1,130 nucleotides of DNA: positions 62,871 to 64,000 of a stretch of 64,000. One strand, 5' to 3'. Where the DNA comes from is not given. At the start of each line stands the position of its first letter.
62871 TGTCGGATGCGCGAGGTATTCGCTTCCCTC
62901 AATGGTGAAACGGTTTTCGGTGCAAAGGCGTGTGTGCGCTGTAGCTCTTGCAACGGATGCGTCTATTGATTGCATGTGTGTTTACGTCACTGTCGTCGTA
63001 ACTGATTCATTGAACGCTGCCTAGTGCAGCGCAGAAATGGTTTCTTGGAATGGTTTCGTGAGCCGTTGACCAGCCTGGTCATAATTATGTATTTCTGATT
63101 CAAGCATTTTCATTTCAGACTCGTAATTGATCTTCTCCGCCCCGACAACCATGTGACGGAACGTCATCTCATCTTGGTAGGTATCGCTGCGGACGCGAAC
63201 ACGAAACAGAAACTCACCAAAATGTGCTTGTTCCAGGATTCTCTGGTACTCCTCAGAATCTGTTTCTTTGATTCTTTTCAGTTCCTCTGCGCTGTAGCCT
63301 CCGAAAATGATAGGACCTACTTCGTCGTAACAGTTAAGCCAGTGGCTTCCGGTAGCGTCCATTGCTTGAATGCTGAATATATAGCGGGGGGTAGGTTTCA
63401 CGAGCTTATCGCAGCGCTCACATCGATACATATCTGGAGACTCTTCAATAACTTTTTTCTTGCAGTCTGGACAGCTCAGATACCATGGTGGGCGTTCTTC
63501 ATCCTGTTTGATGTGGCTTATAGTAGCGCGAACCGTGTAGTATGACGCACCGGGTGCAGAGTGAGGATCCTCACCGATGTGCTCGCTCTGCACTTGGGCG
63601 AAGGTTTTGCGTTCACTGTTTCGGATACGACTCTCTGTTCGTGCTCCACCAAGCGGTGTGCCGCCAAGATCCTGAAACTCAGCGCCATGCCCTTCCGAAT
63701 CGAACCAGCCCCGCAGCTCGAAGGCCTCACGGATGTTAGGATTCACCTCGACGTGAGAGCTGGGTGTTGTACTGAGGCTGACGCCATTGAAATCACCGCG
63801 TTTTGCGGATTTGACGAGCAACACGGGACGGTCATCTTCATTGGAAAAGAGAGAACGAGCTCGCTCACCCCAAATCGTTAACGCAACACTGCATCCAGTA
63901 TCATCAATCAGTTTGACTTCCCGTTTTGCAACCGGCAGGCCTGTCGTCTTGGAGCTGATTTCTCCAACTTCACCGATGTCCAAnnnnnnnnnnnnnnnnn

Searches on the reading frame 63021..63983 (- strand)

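Call 26: search_protein_families(library=pfam, proteins=[window:63021-63983:-], max_evalue=0.01)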
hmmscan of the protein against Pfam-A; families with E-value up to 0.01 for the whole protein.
window:63021-63983:- (320 aa): 2 families
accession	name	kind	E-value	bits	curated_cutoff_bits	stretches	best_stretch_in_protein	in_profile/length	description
PF08646.16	Rep_fac-A_C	-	1.3e-41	142.2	28.5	1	148-294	1-146/146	Replication factor-A C terminal domain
PF16900.11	REPA_OB_2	-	5.1e-18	65.3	27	1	2-81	21-98/98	Replication protein A OB domain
